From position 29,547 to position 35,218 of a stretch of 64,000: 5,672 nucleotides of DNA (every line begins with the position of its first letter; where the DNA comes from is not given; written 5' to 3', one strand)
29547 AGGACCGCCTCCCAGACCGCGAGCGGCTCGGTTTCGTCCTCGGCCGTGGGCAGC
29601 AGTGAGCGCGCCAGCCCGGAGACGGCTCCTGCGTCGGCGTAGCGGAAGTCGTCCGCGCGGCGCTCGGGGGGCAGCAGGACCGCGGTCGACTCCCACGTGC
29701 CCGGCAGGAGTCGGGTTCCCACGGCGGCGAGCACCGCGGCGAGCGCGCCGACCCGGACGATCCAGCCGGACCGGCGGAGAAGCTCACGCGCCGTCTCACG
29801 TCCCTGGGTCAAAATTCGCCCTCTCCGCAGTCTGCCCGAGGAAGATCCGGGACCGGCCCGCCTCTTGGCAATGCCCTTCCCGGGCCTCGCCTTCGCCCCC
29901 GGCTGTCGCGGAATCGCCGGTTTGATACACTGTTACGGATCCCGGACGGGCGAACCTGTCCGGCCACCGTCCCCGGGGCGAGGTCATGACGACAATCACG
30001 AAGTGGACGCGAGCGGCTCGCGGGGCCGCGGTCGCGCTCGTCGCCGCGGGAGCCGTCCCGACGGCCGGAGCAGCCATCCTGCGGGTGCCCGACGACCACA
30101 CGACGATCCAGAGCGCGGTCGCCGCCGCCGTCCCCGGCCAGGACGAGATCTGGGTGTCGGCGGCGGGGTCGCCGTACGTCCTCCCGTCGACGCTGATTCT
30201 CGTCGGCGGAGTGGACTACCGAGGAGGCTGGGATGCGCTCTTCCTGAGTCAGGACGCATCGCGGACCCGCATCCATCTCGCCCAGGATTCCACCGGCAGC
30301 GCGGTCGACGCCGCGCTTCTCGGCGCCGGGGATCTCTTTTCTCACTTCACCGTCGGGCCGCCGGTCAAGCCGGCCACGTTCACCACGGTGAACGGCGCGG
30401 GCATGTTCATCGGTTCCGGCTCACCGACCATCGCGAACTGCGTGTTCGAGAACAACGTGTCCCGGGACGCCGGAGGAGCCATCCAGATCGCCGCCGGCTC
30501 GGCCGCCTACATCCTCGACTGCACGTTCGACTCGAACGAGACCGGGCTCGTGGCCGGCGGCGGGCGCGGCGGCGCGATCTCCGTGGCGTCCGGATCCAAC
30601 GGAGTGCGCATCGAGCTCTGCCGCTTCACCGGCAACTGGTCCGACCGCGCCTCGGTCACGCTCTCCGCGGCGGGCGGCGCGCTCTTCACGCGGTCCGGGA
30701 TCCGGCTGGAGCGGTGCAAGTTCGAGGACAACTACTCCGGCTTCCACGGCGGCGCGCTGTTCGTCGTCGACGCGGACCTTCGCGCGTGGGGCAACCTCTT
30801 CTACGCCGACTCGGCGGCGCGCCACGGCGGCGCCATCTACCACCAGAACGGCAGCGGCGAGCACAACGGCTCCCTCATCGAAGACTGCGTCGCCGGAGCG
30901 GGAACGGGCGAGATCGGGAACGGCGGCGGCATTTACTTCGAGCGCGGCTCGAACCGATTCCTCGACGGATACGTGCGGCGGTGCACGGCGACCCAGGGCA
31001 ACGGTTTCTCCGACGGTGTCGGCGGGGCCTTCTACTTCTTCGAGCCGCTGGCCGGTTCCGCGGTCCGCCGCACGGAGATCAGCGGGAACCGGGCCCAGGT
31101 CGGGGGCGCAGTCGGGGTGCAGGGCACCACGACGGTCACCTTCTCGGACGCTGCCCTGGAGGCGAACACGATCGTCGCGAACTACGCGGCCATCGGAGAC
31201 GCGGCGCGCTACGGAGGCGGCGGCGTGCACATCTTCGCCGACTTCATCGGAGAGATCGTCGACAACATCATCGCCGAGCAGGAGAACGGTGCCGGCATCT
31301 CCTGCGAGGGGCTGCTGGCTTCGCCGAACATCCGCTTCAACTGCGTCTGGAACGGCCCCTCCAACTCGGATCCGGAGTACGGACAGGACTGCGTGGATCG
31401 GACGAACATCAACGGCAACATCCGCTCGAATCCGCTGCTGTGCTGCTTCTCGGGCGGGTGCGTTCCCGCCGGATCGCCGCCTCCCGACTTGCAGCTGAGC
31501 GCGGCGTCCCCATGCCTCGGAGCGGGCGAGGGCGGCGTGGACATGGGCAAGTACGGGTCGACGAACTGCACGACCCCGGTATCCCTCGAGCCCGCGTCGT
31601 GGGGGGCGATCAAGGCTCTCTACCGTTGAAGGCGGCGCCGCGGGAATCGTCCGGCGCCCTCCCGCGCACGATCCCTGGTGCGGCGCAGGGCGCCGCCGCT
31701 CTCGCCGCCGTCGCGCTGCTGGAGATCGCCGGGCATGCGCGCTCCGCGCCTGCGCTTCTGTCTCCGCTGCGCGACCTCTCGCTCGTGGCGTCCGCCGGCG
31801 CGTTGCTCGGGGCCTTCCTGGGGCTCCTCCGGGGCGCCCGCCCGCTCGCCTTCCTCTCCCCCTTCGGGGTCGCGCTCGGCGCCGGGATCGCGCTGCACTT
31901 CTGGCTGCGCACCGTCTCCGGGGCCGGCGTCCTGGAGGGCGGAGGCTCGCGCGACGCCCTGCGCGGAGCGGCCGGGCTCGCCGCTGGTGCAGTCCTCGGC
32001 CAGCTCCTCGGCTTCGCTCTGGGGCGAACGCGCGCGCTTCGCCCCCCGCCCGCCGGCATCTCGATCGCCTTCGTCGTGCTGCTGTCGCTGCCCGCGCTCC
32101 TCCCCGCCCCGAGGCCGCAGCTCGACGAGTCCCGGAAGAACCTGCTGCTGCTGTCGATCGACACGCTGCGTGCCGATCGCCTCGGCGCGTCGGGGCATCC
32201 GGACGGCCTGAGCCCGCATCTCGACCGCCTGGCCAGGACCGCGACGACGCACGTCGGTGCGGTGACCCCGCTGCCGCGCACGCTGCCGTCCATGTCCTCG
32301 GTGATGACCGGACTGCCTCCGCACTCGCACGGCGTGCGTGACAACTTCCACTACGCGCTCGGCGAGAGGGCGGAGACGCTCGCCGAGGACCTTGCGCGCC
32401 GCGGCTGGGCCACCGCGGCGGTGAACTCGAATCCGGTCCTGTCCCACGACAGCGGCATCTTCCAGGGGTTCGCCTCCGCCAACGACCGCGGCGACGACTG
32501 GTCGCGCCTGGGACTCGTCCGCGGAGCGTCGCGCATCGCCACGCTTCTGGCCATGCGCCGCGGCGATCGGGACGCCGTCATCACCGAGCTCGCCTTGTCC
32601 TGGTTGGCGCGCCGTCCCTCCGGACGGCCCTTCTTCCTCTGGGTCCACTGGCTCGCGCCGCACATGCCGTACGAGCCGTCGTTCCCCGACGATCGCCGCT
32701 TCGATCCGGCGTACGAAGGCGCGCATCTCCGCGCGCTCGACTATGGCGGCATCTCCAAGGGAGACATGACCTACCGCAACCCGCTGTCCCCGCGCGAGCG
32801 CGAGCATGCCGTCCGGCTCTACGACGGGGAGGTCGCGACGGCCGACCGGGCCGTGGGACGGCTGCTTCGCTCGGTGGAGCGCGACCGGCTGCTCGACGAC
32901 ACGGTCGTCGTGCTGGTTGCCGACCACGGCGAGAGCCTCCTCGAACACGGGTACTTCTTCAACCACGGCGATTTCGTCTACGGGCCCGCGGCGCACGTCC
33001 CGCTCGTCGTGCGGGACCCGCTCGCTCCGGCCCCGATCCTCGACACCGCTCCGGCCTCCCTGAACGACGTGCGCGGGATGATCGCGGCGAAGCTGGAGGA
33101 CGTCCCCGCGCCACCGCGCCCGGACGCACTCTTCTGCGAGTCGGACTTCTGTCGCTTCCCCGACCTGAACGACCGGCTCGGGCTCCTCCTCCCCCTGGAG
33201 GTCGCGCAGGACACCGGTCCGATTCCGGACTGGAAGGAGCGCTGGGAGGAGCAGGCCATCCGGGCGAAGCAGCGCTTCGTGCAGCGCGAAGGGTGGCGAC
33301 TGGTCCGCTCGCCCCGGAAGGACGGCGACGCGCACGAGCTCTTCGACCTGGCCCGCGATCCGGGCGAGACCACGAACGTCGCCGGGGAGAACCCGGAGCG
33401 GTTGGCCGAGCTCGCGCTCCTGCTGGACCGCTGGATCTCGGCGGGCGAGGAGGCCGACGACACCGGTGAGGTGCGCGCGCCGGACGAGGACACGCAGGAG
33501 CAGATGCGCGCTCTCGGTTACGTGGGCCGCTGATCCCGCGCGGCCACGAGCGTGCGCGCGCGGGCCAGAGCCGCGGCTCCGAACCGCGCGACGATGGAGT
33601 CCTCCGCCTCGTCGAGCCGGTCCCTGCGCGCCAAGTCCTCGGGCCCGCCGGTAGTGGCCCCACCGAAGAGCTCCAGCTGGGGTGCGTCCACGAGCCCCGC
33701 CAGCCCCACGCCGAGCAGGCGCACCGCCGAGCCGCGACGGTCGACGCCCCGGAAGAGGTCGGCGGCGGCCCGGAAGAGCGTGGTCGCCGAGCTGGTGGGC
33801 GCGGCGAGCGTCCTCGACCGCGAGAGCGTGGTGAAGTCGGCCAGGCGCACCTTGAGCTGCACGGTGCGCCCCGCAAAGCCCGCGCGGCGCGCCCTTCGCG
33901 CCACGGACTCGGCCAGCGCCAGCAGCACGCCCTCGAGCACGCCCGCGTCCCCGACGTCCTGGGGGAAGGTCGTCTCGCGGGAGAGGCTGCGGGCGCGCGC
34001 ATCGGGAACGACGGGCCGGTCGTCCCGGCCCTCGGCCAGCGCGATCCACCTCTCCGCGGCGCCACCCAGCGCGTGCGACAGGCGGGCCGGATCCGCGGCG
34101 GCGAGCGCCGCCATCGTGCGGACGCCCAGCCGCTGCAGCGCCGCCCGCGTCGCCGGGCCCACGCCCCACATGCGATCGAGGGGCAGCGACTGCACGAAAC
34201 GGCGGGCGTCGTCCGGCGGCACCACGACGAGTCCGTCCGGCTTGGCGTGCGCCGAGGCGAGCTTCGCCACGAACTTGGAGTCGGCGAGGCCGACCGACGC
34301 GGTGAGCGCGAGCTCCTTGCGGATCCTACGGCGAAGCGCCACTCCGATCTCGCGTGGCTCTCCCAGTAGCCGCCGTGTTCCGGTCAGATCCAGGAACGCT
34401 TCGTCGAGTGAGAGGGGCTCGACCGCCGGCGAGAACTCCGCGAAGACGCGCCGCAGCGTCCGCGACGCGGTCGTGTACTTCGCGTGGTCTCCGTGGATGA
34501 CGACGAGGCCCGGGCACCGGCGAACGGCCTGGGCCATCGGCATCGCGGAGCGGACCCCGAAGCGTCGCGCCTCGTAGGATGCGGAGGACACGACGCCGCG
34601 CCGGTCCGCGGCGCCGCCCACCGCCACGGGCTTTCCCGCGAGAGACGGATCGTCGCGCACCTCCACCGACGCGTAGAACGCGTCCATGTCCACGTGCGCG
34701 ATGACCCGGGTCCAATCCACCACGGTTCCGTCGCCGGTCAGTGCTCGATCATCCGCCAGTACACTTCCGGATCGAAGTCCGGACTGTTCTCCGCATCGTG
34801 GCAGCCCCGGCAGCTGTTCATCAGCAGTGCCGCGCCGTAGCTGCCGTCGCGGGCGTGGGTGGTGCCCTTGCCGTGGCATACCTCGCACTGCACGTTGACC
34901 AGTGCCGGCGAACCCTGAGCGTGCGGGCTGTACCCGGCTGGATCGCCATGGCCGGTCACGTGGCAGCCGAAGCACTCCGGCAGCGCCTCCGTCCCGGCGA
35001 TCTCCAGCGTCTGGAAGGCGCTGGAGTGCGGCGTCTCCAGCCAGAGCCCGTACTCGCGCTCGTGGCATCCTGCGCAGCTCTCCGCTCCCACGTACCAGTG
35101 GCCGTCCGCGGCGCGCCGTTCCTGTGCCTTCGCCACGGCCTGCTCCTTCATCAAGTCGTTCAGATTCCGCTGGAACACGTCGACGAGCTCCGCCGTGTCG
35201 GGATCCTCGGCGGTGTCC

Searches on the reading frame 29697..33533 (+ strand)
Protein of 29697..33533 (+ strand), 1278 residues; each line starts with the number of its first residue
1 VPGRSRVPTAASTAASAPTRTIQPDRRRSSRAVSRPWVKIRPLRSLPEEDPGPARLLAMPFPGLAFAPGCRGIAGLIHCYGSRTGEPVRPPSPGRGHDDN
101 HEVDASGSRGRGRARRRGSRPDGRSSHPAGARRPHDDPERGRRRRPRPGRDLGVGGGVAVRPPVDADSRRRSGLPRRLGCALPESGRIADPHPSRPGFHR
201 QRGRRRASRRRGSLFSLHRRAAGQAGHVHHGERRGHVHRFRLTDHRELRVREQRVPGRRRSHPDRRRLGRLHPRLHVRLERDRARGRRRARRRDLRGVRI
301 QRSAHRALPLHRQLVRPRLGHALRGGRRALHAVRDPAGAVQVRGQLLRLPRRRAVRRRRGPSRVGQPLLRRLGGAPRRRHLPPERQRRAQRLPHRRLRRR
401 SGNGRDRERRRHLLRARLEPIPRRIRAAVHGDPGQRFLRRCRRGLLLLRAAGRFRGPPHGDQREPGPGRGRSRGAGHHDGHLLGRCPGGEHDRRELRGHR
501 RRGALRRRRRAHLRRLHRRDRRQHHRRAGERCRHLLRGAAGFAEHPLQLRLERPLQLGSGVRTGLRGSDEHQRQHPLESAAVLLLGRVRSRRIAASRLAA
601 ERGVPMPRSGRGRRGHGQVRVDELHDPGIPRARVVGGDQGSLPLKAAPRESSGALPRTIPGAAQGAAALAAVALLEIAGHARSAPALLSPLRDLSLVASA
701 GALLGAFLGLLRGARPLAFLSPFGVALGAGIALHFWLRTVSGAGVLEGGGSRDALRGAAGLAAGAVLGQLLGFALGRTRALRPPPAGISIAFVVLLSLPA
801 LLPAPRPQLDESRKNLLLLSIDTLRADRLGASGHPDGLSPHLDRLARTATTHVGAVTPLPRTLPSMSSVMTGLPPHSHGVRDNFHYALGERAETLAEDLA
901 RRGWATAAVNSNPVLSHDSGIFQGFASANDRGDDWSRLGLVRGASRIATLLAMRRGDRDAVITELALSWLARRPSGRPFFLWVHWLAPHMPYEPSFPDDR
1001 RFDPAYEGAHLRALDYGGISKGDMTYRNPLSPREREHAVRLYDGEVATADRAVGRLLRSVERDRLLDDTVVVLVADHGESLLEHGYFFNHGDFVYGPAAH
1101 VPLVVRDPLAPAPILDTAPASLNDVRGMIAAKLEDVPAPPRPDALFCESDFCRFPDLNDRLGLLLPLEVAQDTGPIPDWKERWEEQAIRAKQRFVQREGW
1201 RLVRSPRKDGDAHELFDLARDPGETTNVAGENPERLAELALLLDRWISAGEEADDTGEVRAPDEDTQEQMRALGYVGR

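Call 20: search_protein_families(library=pfam, proteins=[window:29697-33533:+], max_evalue=0.001)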
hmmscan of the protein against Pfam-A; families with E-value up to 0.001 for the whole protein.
window:29697-33533:+ (1278 aa): 2 families
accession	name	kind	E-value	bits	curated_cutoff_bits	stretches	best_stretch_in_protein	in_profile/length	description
PF00884.28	Sulfatase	-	9.1e-35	120.9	25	1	814-1125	1-291/301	Sulfatase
PF01663.27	Phosphodiest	-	1.1e-13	51.9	23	2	816-891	1-73/342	Type I phosphodiesterase / nucleotide pyrophosphatase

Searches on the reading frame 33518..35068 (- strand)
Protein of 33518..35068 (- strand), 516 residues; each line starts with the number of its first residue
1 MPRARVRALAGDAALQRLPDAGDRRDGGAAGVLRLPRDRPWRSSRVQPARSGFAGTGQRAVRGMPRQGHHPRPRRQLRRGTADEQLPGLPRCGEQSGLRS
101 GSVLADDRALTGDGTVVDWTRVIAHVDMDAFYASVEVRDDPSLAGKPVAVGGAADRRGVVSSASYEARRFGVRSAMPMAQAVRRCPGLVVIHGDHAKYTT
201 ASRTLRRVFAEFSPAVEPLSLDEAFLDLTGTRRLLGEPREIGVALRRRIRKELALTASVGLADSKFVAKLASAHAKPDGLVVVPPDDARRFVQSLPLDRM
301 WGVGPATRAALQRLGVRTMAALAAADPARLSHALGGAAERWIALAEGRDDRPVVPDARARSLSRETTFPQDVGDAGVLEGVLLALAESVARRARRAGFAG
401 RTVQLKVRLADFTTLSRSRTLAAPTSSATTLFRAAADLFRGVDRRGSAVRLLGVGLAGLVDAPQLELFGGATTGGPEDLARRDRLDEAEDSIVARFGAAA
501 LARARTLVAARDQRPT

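Call 20: search_protein_families(library=pfam, proteins=[window:33518-35068:-], max_evalue=0.001)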
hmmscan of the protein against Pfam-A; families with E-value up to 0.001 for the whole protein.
window:33518-35068:- (516 aa): 3 families
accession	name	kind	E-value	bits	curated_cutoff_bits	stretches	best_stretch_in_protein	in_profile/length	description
PF00817.25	IMS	-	3.3e-50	170.3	23.2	1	126-272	1-147/148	impB/mucB/samB family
PF11799.13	IMS_C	-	1.3e-28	100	20.7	1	360-464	2-104/109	impB/mucB/samB family C-terminal domain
PF11798.14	IMS_HHH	-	1.6e-06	28.4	24.4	1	285-316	1-32/32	IMS family HHH motif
